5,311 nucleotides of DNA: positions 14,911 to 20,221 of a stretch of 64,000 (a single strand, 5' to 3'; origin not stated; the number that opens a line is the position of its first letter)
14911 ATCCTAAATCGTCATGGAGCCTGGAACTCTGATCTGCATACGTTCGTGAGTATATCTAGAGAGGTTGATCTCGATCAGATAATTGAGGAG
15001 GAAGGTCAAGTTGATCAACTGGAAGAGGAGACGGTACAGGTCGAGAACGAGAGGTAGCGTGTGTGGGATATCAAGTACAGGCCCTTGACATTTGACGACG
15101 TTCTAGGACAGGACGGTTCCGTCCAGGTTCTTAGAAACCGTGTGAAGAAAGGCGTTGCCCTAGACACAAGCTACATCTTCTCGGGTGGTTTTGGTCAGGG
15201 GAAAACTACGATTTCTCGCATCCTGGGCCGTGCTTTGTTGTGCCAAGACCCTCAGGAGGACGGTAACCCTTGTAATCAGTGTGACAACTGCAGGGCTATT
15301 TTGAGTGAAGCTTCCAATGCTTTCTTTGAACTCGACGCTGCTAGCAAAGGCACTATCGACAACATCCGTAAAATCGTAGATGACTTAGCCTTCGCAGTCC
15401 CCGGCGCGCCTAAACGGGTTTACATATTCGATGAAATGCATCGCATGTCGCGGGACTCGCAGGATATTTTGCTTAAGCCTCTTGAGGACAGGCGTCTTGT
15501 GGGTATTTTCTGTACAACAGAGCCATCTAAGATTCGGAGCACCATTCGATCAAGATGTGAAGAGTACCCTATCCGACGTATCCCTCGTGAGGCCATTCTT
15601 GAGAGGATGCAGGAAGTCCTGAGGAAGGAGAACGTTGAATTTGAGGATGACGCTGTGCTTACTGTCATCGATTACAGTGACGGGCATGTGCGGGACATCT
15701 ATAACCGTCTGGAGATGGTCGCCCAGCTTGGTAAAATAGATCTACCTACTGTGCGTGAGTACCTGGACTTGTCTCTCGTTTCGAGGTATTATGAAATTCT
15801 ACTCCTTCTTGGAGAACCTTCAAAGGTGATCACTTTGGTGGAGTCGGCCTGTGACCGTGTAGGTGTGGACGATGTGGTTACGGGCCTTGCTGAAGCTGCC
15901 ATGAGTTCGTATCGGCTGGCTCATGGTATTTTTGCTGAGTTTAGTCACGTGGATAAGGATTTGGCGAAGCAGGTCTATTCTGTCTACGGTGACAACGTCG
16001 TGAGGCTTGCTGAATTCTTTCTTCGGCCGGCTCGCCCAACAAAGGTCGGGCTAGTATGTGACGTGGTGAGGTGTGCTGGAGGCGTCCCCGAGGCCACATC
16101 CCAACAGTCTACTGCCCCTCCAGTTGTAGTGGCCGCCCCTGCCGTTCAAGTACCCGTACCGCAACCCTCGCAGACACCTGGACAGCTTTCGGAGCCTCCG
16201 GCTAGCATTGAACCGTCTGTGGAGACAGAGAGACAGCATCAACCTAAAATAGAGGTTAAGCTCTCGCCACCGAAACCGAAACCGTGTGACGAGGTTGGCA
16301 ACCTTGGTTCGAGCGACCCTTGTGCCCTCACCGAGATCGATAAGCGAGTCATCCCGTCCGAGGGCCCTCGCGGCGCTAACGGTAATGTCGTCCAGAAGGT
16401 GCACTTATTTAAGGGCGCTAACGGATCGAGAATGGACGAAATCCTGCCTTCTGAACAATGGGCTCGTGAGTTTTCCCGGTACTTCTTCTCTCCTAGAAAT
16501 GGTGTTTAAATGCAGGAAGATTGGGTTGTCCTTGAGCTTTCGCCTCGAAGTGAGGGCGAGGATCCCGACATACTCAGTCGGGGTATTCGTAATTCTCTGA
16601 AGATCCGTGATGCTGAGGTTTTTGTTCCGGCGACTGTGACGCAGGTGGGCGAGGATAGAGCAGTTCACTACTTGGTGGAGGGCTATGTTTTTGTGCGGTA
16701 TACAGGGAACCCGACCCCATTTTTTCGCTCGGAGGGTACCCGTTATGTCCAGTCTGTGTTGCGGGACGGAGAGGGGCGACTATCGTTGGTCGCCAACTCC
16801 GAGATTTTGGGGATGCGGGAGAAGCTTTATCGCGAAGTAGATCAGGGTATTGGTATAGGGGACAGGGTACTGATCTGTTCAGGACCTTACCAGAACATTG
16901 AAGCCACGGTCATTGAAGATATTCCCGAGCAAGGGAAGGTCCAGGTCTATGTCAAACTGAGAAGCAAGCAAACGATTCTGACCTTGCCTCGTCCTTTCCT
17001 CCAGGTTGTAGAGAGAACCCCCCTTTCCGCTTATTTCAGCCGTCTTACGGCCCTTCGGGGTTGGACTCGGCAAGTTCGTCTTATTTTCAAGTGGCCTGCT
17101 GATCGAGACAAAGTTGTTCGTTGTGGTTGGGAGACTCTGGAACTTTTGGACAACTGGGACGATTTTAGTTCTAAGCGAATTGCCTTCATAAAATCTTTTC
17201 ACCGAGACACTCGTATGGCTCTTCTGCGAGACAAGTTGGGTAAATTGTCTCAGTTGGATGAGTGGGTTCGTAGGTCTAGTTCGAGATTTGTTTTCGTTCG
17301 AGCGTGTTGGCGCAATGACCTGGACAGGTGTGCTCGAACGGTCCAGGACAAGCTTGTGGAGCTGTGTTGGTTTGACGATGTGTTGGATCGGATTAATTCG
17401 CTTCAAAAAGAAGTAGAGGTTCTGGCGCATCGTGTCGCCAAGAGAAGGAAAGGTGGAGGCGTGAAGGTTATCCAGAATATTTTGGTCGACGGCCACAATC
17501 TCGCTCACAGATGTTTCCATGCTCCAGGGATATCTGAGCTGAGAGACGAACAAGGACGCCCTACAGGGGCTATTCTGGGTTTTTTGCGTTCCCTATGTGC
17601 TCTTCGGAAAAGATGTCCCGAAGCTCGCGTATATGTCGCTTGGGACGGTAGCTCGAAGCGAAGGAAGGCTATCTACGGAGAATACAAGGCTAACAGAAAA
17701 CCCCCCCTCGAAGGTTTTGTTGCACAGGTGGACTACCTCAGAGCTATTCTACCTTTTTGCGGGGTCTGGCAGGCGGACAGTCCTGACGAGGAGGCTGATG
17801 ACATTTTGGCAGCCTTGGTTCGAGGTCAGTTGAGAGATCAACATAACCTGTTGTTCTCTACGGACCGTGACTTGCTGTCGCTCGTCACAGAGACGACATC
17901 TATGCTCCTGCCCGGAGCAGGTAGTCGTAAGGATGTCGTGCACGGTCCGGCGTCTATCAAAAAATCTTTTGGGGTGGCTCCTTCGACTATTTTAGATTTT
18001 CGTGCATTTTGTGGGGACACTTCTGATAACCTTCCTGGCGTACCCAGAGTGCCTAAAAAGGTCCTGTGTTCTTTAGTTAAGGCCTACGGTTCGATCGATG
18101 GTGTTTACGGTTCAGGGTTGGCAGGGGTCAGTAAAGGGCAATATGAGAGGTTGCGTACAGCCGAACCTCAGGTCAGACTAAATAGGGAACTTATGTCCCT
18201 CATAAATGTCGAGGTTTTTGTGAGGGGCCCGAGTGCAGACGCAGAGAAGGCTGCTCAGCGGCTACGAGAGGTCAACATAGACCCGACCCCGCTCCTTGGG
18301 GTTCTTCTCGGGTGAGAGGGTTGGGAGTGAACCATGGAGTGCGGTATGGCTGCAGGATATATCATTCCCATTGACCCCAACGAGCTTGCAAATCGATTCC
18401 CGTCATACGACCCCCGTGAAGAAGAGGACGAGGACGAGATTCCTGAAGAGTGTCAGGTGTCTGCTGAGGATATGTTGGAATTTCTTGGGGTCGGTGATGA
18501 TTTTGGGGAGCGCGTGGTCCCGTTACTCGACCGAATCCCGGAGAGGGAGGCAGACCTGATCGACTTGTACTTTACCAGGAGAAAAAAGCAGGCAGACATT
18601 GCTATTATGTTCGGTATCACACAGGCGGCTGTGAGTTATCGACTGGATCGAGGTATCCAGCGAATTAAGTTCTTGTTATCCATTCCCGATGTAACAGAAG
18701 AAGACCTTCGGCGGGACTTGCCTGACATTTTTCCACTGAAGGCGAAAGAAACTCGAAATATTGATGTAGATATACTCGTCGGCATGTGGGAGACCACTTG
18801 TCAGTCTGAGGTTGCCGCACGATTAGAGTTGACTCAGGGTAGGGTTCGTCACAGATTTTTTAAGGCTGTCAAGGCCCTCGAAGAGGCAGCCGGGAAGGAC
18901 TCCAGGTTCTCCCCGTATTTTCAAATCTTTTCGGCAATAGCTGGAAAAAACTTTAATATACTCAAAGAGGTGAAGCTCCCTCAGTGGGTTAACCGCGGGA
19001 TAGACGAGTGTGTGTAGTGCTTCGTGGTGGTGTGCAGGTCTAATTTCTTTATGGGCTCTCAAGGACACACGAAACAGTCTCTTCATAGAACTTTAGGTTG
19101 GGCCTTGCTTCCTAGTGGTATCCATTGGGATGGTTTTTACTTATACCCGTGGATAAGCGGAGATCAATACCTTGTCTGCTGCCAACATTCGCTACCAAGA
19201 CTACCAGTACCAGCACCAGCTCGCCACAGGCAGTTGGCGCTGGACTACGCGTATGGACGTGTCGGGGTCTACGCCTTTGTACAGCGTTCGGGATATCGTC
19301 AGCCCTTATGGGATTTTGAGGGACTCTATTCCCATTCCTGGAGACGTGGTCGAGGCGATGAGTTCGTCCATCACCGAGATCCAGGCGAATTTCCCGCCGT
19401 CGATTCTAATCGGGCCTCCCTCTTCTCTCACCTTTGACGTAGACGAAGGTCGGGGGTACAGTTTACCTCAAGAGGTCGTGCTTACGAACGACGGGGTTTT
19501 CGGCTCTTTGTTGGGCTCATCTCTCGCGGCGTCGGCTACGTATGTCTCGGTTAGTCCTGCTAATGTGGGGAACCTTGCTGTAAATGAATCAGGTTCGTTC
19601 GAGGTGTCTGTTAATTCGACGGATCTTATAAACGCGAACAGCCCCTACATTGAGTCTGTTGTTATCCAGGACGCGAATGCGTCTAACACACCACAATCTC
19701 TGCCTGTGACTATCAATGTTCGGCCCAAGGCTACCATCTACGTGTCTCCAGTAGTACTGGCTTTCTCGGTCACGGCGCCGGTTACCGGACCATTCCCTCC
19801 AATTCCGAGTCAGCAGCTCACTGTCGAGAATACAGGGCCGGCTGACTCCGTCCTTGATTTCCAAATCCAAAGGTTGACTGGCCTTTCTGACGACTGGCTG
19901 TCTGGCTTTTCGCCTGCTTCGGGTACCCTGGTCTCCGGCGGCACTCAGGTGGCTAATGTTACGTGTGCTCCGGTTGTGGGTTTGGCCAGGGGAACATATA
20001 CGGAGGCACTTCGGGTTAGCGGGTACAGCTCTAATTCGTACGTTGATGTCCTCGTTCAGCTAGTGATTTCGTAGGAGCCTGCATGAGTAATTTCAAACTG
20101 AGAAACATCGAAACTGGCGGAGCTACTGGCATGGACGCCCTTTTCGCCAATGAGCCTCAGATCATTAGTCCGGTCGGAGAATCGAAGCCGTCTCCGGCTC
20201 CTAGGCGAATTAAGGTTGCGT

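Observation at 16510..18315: NusG fused to a 5'-3' exonuclease: candidate RNAP-tethered nuclease (torpedo or R-loop cleaner)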

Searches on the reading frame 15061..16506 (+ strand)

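Call 4: search_protein_families(library=pfam, proteins=[window:15061-16506:+], max_evalue=1)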
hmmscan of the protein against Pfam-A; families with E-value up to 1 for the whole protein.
window:15061-16506:+ (482 aa): 10 families
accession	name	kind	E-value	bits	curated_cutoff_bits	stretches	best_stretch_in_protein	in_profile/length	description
PF13177.12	DNA_pol3_delta2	-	3.1e-24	86.2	27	1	17-173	2-159/161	DNA polymerase III, delta subunit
PF05496.18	RuvB_N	-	1.6e-05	25.2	27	2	116-146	83-113/159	Holliday junction DNA helicase RuvB P-loop domain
PF00004.35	AAA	-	3.3e-05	24.8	21.2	1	39-168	2-125/131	ATPase family associated with various cellular activities (AAA)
PF22608.2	DNAX_ATPase_lid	-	0.0041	17.3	27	1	179-212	2-35/49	DNA polymerase III clamp loader subunit, ATPase lid domain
PF16193.11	AAA_assoc_2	-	0.0053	17.4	34.3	1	189-225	2-38/81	AAA C-terminal domain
PF07728.20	AAA_5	-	0.012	16.1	22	1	117-146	66-95/139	AAA domain (dynein-related subfamily)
PF25361.1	AAA_lid_RFC1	-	0.024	14.5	34.9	1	177-221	2-46/59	RFC1-like, AAA+ ATPase lid domain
PF21960.2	RCF1-5-like_lid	-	0.03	14.7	27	1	182-209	2-30/43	RCF1/5-like, AAA+ ATPase lid domain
PF00158.32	Sigma54_activat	-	0.14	12.3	20.2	1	15-147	2-123/168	Sigma-54 interaction domain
PF02367.23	TsaE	-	0.21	12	26.6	1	29-62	15-48/128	Threonylcarbamoyl adenosine biosynthesis protein TsaE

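Call 60: search_protein_families(library=phrogs, proteins=[window:15061-16506:+], max_evalue=0.001)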
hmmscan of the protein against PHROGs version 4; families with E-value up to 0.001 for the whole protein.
window:15061-16506:+ (482 aa): 3 families
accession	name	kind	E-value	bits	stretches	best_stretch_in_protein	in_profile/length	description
phrog_5846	-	DNA, RNA and nucleotide metabolism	4e-51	175.5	1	5-224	9-206/380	clamp loader of DNA polymerase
phrog_168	-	DNA, RNA and nucleotide metabolism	5.3e-22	79.9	1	1-228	10-218/314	clamp loader of DNA polymerase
phrog_11838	-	DNA, RNA and nucleotide metabolism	4e-14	53.6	1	88-228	68-214/420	clamp loader of DNA polymerase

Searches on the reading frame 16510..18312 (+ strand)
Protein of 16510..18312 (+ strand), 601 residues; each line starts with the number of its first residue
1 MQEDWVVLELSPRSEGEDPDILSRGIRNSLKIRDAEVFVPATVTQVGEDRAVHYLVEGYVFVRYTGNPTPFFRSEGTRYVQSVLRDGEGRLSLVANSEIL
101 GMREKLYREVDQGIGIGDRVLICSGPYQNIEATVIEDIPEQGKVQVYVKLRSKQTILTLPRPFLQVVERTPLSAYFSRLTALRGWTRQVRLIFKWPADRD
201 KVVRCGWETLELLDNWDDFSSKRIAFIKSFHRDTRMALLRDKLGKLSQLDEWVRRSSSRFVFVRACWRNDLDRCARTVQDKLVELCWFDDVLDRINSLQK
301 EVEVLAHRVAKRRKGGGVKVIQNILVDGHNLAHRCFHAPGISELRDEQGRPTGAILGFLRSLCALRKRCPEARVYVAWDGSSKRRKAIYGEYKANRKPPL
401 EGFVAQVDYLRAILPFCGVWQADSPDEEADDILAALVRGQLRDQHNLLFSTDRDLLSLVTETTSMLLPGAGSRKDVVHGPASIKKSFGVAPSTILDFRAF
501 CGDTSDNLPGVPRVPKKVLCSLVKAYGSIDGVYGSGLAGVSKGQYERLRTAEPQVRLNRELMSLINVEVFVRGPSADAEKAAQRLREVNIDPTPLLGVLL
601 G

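Call 4: search_protein_families(library=pfam, proteins=[window:16510-18312:+], max_evalue=1)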
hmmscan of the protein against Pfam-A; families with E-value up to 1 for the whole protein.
window:16510-18312:+ (601 aa): 4 families
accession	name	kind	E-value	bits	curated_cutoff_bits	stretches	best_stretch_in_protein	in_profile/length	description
PF02739.22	5_3_exonuc_N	-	6.9e-32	110.9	34.3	1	324-487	3-163/164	5'-3' exonuclease, N-terminal resolvase-like domain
PF01367.25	5_3_exonuc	-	9.1e-14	52.2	40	1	489-564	1-76/97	5'-3' exonuclease, C-terminal SAM fold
PF00467.35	KOW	-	0.048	14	22.3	1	117-146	2-29/32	KOW motif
PF02357.24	NusG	-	0.12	13.4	22.2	1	26-98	16-88/93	Transcription termination factor nusG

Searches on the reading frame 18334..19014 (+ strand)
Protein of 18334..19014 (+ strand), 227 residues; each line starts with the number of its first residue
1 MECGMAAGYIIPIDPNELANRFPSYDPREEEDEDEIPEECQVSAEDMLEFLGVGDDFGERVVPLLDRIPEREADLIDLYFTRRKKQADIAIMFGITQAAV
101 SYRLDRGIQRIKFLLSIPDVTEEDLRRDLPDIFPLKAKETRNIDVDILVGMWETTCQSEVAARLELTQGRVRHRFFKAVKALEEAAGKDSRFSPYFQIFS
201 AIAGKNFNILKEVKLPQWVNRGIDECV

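Call 4: search_protein_families(library=pfam, proteins=[window:18334-19014:+], max_evalue=1)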
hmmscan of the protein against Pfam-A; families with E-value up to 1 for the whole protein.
window:18334-19014:+ (227 aa): 7 families
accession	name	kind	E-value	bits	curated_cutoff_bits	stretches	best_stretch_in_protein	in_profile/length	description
PF04545.22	Sigma70_r4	-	5.8e-13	48.6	24.1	2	64-112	1-49/50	Sigma-70, region 4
PF08281.18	Sigma70_r4_2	-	9.3e-08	32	25.7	2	64-110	7-53/54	Sigma-70, region 4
PF16509.11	KORA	-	0.00076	20.1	26.7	0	137-184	16-60/84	TrfB plasmid transcriptional repressor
PF13412.12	HTH_24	-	0.0017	18.3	21.9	0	85-106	19-40/48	Winged helix-turn-helix DNA-binding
PF13404.12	HTH_AsnC-type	-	0.051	13.8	27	0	85-106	19-40/42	AsnC-type helix-turn-helix domain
PF01022.26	HTH_5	-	0.06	13.7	22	0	155-173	16-34/47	Bacterial regulatory protein, arsR family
PF04967.18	HTH_10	-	0.16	12.2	23.1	1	82-111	22-51/53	HTH DNA binding domain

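Call 60: search_protein_families(library=phrogs, proteins=[window:18334-19014:+], max_evalue=0.001)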
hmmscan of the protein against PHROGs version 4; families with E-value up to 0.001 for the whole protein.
window:18334-19014:+ (227 aa): 2 families
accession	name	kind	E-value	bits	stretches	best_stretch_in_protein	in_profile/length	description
phrog_351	-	transcription regulation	1.2e-08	35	1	53-123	661-734/928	RNA polymerase sigma factor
phrog_1740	-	transcription regulation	2.4e-07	30.7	1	27-116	130-217/567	RNA polymerase sigma factor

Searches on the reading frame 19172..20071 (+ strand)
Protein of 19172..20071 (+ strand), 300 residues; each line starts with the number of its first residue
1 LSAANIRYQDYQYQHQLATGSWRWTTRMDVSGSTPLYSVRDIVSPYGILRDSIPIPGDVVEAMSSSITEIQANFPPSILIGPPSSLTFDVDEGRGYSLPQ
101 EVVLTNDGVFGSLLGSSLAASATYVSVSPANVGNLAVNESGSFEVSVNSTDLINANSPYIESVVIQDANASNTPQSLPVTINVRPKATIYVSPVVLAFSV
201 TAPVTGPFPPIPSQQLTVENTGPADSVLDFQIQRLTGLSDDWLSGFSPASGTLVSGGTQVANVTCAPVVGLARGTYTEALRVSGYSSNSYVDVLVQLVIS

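Call 59: search_protein_families(library=pfam, proteins=[window:19172-20071:+], max_evalue=0.01)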
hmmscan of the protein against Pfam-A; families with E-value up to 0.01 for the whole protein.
window:19172-20071:+ (300 aa): 1 family
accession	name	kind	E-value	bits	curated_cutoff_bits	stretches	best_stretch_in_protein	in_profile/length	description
PF22544.2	HYDIN_VesB_CFA65-like_Ig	-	0.0067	17.1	25.5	0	95-152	18-75/100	HYDIN/CFA65/VesB-like, Ig-like domain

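Call 60: search_protein_families(library=phrogs, proteins=[window:19172-20071:+], max_evalue=0.001)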
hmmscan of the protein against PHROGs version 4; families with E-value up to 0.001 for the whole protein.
window:19172-20071:+ (300 aa): 0 families
